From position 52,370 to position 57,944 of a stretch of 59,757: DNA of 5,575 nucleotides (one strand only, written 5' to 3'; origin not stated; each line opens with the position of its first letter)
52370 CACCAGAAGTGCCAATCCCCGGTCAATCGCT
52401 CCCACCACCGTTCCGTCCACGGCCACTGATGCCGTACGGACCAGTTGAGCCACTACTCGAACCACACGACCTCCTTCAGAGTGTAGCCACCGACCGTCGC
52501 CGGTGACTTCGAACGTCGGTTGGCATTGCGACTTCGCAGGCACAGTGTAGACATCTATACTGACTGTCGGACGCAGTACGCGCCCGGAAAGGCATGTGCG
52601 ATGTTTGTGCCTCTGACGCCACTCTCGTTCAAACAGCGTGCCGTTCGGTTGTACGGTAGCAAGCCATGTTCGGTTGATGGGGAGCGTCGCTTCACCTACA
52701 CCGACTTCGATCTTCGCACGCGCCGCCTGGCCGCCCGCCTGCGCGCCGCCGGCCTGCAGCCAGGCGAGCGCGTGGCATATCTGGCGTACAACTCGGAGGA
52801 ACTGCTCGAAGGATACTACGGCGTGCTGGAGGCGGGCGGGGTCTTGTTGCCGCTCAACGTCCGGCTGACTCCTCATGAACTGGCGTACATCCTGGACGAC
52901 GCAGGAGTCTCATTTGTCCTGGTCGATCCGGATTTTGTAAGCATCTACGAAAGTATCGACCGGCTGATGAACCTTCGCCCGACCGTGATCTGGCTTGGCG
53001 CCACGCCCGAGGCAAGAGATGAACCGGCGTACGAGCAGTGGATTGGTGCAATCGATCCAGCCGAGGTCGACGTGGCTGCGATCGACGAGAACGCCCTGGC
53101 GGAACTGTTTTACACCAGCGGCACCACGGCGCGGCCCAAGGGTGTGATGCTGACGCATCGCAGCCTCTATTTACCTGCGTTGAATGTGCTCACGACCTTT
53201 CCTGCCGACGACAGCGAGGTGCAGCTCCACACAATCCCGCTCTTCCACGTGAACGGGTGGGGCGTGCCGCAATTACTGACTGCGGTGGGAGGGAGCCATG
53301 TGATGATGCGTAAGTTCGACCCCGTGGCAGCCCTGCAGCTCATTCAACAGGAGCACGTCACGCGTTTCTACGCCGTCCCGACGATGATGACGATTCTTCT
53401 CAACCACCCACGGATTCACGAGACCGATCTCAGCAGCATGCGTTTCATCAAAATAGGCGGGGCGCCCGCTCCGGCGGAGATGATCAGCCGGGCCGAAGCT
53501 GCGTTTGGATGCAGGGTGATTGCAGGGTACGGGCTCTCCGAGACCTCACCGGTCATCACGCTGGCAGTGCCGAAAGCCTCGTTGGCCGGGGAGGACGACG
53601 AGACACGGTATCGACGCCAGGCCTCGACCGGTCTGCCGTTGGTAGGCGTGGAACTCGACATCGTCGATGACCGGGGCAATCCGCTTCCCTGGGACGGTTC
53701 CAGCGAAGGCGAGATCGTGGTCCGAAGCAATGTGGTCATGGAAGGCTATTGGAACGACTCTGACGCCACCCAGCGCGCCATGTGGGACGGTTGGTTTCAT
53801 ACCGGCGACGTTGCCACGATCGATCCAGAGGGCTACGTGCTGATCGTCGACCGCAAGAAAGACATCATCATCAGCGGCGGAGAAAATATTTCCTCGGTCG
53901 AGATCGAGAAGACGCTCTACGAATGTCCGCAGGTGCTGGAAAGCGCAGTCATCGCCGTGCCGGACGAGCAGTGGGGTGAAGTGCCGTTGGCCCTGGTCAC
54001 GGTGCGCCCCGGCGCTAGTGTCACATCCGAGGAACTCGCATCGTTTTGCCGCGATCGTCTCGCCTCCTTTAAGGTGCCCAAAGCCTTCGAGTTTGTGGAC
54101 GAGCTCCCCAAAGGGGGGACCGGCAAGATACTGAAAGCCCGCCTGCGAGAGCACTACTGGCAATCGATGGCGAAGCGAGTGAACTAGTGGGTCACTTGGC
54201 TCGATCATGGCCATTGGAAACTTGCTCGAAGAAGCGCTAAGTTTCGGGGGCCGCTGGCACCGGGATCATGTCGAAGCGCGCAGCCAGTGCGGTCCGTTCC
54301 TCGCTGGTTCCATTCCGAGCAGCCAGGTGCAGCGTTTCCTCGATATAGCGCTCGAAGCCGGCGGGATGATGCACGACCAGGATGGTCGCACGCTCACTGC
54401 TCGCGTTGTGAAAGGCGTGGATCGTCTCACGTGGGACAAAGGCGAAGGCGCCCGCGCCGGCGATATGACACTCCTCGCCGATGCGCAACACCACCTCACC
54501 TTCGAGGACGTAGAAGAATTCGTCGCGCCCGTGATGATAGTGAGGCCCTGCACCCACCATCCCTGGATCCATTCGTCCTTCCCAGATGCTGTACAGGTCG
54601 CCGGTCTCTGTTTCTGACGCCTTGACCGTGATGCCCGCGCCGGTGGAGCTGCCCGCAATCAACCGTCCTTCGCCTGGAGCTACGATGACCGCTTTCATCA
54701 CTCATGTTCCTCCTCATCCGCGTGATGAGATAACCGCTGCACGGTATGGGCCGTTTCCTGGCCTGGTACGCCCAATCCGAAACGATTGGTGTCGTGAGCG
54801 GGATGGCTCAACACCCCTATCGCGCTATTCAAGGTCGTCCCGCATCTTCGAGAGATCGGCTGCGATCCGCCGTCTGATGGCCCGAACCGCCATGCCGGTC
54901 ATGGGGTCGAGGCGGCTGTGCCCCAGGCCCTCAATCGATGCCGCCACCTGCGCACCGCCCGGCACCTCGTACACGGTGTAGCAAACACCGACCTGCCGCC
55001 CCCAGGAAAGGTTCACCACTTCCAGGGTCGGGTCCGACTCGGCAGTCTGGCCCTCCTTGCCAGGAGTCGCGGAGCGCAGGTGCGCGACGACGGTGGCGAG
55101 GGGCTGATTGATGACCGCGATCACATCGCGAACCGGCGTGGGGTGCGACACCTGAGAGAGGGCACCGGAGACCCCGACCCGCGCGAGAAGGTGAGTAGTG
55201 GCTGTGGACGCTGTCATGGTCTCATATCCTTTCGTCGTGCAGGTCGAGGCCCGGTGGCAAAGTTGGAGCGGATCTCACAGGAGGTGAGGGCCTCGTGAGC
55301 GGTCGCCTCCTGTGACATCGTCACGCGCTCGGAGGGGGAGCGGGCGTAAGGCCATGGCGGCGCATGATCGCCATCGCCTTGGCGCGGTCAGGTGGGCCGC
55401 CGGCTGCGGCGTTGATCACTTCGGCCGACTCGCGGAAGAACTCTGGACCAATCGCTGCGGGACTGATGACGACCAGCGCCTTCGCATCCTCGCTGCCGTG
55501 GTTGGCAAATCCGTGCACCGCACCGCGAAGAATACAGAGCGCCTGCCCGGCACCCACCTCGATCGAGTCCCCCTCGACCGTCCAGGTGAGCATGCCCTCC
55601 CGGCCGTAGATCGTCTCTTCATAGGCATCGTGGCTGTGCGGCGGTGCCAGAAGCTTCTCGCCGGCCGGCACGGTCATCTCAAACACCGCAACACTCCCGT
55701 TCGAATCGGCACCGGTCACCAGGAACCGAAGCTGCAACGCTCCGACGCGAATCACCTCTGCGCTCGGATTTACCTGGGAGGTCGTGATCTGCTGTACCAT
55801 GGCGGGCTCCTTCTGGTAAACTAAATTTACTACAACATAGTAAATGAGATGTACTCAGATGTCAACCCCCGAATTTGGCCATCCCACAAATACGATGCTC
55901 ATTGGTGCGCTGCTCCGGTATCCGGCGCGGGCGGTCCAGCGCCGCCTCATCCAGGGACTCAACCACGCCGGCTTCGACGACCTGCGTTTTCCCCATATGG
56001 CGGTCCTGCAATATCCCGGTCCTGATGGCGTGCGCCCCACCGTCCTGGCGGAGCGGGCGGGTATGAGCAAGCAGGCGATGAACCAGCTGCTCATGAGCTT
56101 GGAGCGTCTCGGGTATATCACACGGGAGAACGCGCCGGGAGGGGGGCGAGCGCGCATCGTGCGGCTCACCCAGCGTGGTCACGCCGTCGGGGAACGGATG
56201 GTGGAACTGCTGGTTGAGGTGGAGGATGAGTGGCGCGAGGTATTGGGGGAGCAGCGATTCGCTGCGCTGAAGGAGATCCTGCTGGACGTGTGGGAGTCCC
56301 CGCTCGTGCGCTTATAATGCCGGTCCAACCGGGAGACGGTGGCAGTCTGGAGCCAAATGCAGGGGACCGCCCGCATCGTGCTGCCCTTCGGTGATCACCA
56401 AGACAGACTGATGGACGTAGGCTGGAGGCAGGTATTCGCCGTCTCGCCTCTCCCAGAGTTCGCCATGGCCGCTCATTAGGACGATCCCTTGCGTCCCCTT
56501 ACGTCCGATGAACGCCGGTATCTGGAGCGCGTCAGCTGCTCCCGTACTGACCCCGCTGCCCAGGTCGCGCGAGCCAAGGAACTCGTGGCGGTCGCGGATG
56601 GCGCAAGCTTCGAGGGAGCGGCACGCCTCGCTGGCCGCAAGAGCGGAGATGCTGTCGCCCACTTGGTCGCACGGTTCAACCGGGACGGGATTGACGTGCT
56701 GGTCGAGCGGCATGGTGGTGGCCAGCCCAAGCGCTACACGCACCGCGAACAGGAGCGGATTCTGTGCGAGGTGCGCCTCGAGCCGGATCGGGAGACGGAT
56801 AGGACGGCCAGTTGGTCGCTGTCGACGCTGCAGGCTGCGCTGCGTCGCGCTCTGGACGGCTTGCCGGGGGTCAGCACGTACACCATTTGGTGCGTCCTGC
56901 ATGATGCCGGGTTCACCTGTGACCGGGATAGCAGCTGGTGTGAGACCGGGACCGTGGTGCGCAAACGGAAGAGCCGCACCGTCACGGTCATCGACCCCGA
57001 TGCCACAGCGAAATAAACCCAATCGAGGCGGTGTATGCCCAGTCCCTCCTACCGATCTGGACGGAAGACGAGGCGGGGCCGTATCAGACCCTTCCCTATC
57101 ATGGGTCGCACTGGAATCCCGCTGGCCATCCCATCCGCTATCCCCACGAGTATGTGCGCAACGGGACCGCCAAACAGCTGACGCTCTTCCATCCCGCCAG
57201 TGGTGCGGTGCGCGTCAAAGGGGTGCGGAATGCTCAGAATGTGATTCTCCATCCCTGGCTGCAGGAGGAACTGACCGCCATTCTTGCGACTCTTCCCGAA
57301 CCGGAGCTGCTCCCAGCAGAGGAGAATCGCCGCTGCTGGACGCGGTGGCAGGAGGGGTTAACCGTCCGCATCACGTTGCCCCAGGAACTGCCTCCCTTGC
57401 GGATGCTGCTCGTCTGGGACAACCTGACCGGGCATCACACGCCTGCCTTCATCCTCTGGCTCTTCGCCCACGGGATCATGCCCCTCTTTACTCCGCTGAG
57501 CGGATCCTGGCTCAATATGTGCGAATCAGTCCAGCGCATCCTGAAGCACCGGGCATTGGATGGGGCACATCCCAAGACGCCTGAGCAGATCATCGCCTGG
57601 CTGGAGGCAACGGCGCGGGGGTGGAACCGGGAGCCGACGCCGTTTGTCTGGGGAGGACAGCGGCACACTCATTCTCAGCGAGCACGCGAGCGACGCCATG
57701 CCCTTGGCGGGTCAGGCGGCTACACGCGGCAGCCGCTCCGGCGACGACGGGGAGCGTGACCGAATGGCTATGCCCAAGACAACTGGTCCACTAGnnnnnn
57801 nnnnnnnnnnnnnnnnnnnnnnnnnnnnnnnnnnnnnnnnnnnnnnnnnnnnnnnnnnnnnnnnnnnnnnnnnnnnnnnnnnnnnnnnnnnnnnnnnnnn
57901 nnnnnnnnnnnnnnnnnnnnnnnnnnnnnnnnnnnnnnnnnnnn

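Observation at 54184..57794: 3.6-kb cargo unit delimited by two inverted IS630 right ends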

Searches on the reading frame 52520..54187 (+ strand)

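Call 5: search_protein_families(library=pfam, proteins=[window:52520-54187:+])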
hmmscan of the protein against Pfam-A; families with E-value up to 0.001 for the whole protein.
window:52520-54187:+ (555 aa): 2 families
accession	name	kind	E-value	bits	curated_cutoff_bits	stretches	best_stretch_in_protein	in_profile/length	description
PF00501.34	AMP-binding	-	7.8e-88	295.3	29.9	1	39-411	2-384/384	AMP-binding enzyme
PF13193.12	AMP-binding_C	-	6.4e-21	75.5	24.5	1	461-536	1-76/76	AMP-binding enzyme C-terminal domain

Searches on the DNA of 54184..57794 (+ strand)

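Call 64: search_dna_similar(query=window:54184-57794:+, collection=plasmids, mode=distant, max_rows=15)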
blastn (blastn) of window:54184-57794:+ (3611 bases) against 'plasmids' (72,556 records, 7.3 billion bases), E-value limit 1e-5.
Records with a match: 10; places in all: 10; records where one place covers at least 80% of the query: 0.
Best place of each record, by identity: 60-80% 10.
By first word of the organism name: Deinococcus 4; Rhizobium 3; Microvirga 2; Mesorhizobium 1.
By predicted mobility (MOB-suite, as given by PLSDB): non-mobilizable 10.
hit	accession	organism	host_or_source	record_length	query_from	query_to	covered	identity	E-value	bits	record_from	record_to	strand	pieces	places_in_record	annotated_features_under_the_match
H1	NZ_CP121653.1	Rhizobium sp. CB3171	Calliandra calothyrsus,cell culture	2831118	1146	2129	27%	65.6%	2e-48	203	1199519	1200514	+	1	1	record has no annotation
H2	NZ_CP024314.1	Rhizobium sp. NXC24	Phaseolus vulgaris,cell culture,plant ...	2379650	1146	2129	27%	65.3%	3e-46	196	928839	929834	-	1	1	record has no annotation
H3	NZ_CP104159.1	Rhizobium sp. CB3060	Leucaena leucocephala,cell culture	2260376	1146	2129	27%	65.3%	3e-46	196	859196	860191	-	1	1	record has no annotation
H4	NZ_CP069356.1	Microvirga sp. VF16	Vachellia farnesiana,Cell culture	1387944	2561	3468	25%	64.7%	2e-35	160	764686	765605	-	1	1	none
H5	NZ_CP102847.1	Microvirga terrae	soil,soil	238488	2599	3468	24%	64.9%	5e-36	162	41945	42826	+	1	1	transposase | helix-turn-helix domain-containing protein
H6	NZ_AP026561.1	Deinococcus aetherius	-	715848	2690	3542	24%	64.7%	1e-36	163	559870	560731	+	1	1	transposase | helix-turn-helix domain-containing protein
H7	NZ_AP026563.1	Deinococcus aetherius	-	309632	2590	3360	21%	64.7%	1e-31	147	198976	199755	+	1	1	transposase | helix-turn-helix domain-containing protein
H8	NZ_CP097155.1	Deinococcus sp. QL22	-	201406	2875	3479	17%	63.6%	4e-12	82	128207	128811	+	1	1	transposase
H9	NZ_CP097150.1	Deinococcus sp. QL22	-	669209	2883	3474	16%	64.0%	2e-9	73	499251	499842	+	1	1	transposase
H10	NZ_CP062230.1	Mesorhizobium onobrychidis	Sainfoin,pure bacterial culture,Nodule ...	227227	1848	1936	2%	79.8%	1e-11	81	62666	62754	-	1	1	none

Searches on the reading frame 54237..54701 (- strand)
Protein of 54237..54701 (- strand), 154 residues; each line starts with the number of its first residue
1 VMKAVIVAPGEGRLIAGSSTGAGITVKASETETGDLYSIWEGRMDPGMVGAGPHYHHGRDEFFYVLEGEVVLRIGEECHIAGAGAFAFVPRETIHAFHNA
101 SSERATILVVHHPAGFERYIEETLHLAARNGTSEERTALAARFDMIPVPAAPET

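Call 5: search_protein_families(library=pfam, proteins=[window:54237-54701:-])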
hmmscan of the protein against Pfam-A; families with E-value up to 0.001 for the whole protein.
window:54237-54701:- (154 aa): 4 families
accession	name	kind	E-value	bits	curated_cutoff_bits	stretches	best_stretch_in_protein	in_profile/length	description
PF07883.17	Cupin_2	-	7.2e-18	64.5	27.2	1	43-110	4-69/70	Cupin domain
PF02311.25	AraC_binding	-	7.4e-07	29.4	21.1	1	56-144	21-110/135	AraC-like ligand binding domain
PF12973.13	Cupin_7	-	4.4e-05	23.7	27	1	43-113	39-103/105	ChrR Cupin-like domain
PF05899.18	Cupin_3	-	0.00032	20.8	23.5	1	58-93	24-60/74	EutQ-like cupin domain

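Call 25: find_related_loci(query=window:54237-54701:-, collection=metagenome_contigs, flank=5000)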
Query window:54237-54701:- (154 aa) in metagenome_contigs; peptide patterns used: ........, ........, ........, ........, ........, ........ (x = any residue, [..] = any of these).
128 stretches matched a pattern; 45 encode a relative of the query (tblastn E <= 1e-3); 45 distinct loci.
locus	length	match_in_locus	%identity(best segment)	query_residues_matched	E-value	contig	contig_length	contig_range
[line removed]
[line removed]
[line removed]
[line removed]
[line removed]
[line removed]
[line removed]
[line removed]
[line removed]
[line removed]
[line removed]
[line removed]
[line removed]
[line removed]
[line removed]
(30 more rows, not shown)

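Call 56: search_protein_families(library=ncbifam, proteins=[window:54237-54701:-], max_evalue=0.01)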
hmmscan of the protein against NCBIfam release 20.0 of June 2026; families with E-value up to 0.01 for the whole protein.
window:54237-54701:- (154 aa): 6 families
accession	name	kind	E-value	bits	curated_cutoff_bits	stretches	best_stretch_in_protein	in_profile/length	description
TIGR03214.2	ura-cupin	equivalog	1.2e-07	31.4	200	1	22-113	33-124/249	(S)-ureidoglycine aminohydrolase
NF007408.0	PRK09943.1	equivalog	1.7e-05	24.5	211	1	44-116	114-185/185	HTH-type transcriptional regulator PuuR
NF040771.1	AAH_UGLYAH2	exception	0.00028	20.2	350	1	49-107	75-133/267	bifunctional allantoicase/(S)-ureidoglycine aminohydrolase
NF012001.0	PRK15457.1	equivalog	0.00049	19.9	193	1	60-116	176-230/233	ethanolamine utilization acetate kinase EutQ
NF008376.0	PRK11171.1-5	equivalog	0.00061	19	338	1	53-107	84-138/278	(S)-ureidoglycine aminohydrolase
NF008373.0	PRK11171.1-2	equivalog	0.00068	18.9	445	1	45-107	76-138/274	(S)-ureidoglycine aminohydrolase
